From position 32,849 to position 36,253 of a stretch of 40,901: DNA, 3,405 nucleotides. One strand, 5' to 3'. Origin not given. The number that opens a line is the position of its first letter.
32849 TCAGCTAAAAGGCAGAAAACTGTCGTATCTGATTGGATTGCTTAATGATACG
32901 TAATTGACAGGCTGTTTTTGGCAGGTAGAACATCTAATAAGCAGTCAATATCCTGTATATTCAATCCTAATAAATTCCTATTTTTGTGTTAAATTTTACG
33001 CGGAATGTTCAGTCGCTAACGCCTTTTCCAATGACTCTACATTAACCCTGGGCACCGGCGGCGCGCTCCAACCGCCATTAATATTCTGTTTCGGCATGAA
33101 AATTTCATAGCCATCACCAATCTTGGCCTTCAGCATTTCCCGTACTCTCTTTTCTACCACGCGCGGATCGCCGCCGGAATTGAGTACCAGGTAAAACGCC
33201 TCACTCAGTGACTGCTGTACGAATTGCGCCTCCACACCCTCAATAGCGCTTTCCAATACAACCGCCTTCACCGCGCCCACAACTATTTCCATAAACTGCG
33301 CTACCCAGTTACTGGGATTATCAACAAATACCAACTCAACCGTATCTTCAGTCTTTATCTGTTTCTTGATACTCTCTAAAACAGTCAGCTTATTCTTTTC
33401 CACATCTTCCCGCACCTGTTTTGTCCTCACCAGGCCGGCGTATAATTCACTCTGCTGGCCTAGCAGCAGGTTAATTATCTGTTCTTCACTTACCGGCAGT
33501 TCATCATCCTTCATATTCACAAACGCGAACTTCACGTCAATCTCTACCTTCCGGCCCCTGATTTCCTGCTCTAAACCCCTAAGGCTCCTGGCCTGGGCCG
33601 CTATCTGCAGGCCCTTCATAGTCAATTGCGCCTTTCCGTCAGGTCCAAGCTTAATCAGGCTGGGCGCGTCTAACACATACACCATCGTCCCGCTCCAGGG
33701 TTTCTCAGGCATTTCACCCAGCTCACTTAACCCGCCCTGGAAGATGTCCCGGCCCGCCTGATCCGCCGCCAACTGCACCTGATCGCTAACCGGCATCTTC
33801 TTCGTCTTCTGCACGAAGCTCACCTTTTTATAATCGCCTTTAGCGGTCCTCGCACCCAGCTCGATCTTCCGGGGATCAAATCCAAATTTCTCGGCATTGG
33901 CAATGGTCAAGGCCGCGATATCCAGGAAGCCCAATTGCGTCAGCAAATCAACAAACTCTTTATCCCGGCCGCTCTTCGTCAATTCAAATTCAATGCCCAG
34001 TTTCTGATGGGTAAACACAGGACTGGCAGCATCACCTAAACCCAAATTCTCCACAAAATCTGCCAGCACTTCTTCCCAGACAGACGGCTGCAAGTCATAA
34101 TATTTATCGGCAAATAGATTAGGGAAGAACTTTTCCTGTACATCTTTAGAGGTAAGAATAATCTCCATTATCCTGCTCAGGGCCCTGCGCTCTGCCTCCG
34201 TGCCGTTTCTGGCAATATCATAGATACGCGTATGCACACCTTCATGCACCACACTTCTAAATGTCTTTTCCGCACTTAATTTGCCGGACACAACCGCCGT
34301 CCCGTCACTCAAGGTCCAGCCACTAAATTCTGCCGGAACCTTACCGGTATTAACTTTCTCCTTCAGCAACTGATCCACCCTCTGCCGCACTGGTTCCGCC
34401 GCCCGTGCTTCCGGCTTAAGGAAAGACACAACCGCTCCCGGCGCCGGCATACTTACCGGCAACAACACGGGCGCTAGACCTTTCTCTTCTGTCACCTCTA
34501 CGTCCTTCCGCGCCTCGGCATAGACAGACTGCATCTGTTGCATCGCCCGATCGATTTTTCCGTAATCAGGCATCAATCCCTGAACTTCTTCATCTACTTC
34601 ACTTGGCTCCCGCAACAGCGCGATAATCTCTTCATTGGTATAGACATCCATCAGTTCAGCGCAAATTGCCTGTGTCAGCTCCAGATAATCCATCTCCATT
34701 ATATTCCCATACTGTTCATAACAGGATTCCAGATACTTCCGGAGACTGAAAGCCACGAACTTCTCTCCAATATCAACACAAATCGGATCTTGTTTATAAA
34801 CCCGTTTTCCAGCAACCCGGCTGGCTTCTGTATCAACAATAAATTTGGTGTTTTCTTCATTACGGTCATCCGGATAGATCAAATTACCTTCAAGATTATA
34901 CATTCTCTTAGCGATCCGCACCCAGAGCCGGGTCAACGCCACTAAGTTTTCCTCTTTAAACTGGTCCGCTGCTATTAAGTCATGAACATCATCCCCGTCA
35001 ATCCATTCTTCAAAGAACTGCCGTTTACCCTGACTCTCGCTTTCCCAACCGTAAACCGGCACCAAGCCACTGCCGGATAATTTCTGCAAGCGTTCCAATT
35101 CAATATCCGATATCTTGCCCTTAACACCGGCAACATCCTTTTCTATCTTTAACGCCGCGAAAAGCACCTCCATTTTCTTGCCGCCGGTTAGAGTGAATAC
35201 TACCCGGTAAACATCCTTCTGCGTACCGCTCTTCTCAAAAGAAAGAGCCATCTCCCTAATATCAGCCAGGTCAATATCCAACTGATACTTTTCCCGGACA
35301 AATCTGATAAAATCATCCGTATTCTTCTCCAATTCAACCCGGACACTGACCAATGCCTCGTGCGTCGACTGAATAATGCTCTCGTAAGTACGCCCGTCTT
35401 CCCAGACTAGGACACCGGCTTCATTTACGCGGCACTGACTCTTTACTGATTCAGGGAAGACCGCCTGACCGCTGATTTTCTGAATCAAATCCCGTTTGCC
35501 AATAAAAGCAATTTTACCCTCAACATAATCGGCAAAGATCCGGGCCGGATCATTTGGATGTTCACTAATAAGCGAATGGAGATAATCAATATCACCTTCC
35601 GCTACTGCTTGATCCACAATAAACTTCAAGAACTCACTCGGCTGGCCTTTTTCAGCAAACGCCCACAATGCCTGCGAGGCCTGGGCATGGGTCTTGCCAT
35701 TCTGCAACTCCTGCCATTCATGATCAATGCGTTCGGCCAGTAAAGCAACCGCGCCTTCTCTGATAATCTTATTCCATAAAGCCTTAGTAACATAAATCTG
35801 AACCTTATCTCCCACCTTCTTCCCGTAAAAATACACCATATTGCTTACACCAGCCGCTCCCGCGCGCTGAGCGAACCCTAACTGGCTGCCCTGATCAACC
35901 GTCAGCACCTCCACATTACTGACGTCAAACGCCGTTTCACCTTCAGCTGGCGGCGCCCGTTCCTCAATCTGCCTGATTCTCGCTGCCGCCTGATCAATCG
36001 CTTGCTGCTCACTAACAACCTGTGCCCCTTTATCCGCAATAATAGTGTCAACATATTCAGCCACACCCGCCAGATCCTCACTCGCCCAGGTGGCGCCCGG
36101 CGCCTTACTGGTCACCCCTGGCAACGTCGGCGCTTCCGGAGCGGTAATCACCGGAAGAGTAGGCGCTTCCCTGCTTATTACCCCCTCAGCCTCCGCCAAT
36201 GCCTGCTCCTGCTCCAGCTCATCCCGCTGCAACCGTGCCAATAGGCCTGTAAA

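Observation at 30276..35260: Kinase-like module shared between a secreted kinase/methyltransferase fusion and the adjacent giant protein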

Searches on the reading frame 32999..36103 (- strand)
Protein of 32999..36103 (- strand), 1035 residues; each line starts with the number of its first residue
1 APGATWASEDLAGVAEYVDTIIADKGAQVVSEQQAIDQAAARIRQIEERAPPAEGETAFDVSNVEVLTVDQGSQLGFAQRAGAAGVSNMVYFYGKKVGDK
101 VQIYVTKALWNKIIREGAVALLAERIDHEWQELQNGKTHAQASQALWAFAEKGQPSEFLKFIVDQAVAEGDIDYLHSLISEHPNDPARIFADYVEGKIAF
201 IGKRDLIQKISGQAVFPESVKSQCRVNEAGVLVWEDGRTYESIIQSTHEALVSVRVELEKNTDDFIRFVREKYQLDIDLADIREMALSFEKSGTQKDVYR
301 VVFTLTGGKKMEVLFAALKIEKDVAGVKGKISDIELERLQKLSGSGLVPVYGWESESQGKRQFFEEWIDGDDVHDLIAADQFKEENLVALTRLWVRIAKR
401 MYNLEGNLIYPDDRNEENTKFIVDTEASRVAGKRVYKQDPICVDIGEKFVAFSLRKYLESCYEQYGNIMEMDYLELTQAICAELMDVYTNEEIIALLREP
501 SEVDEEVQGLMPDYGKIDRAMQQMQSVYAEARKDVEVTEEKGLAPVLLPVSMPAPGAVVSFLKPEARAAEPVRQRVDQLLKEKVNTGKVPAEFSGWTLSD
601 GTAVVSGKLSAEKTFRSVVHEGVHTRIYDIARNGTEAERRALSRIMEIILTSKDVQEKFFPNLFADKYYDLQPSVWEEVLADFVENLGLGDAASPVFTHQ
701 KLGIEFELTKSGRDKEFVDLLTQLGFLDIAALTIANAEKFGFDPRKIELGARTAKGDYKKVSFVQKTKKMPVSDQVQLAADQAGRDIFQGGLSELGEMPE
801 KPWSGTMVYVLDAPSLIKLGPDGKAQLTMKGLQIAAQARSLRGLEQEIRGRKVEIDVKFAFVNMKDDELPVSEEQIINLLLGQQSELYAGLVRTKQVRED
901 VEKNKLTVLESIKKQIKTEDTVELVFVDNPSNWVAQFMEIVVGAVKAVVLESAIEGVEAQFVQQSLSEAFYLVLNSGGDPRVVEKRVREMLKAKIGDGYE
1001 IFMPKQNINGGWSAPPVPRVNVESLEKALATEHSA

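Call 16: find_homologous_proteins(query=window:32999-36103:-, max_evalue=0.001)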
Query window:32999-36103:-: 8000 candidates shared short words with the query, none scored E <= 0.001.

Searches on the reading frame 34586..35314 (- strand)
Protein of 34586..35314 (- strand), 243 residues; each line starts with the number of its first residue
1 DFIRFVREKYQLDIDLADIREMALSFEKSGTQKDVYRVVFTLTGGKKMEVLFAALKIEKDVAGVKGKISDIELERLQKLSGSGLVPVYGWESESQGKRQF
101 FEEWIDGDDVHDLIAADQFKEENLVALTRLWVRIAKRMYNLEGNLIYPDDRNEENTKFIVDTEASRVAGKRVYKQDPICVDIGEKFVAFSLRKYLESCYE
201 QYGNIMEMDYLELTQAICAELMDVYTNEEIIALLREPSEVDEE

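Call 64: predict_structure(alignment_id=A4)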
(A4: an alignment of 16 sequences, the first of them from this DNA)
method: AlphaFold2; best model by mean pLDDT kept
length: 243 residues; sequences in the alignment: 16
mean_pLDDT: 87.8   pTM: 0.84
mean pLDDT of the five models: 87.8, 86.2, 85.6, 85.2, 82.6
residues with pLDDT >= 90: 142; 70-90: 82; 50-70: 14; < 50: 5
segments of 3 or more residues with pLDDT < 50: 239-243
pLDDT, mean of each block of 10 residues (from residue 1): 81 87 93 92 71 90 69 93 93 91 95 95 93 92 88 95 94 94 89 90 92 90 88 67 40
secondary structure, 60 per line:
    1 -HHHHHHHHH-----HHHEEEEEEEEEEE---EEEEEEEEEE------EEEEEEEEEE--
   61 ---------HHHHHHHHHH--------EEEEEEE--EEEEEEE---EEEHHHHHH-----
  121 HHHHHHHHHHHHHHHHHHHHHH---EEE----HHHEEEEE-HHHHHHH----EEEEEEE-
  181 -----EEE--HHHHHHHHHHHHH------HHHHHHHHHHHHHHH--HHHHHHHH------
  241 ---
elements in order: H2-10 E19-29 E33-42 E49-58 H70-79 E88-94 E97-103 E107-109 H110-115 H121-142 E146-148 E156-160 H162-168 E173-179 E186-188 H191-203 H210-224 H227-234

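Call 66: fold_search(model_id=the predicted structure, library=pdb)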
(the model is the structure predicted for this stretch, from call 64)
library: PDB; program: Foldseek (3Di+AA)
matches with E <= 10: 1994; with E <= 0.001: 1029
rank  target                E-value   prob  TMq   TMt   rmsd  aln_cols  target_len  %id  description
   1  4j95_D                2.0e-06  1.00  0.48  0.44   9.9       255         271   15  Crystal Structure of FGF Receptor 2 (FGFR2) Kinase Domain Harboring the Pathogenic K659N Mutation Responsible for an U (released 2013-08-07)
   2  4wno                  2.7e-06  1.00  0.50  0.45   5.6       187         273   16  Structure of ULK1 bound to an inhibitor (released 2015-01-14)
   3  8p5g_A                3.5e-06  1.00  0.50  0.46   5.3       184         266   15  Kinase domain of wild type human ULK1 in complex with compound CCT241533 (released 2024-06-05)
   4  4wnp_C                4.1e-06  1.00  0.50  0.45   5.5       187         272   16  Structure of ULK1 bound to a potent inhibitor (released 2015-01-14)
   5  6qas_A                5.6e-06  1.00  0.50  0.45   5.4       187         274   15  Crystal structure of ULK1 in complexed with PF-03814735 (released 2019-02-27)
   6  4f99_A                5.6e-06  1.00  0.45  0.36   7.7       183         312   12  Human CDC7 kinase in complex with DBF4 and nucleotide (released 2012-10-31)
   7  6qau_B                5.9e-06  1.00  0.48  0.45   8.3       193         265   16  Crystal structure of ULK2 in complexed with MRT67307 (released 2019-02-27)
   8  6oyt_D                7.5e-06  1.00  0.46  0.44   9.5       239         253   15  ASK1 kinase domain in complex with GS-4997 (released 2019-11-27)
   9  4hni_A                8.4e-06  1.00  0.44  0.38   5.5       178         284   13  crystal structure of ck1e in complex with PF4800567 (released 2012-11-14)
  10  4f9b_C                8.4e-06  1.00  0.45  0.36   7.9       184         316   12  Human CDC7 kinase in complex with DBF4 and PHA767491 (released 2012-10-31)
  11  4xhg                  8.9e-06  1.00  0.47  0.33   5.2       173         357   16  Structure of C. glabrata Hrr25 bound to ADP (formate condition) (released 2016-01-06)
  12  6qau_A                9.4e-06  1.00  0.48  0.43   4.9       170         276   15  Crystal structure of ULK2 in complexed with MRT67307 (released 2019-02-27)
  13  3zxt_B                9.4e-06  1.00  0.43  0.42   7.6       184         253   15  Dimeric structure of DAPK-1 catalytic domain in complex with AMPPCP- Mg (released 2012-07-25)
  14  8wdk_W                1.0e-05  1.00  0.50  0.44   5.7       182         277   18  The complex structure of Cul2-VCB-Protac-Wee1 (released 2024-09-18)
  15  8p5g_B                1.1e-05  1.00  0.50  0.46   4.5       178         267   15  Kinase domain of wild type human ULK1 in complex with compound CCT241533 (released 2024-06-05)
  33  4azs                  1.8e-05  1.00  0.45  0.27   9.7       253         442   11  High resolution (2.2 A) crystal structure of WbdD. (released 2012-09-26)
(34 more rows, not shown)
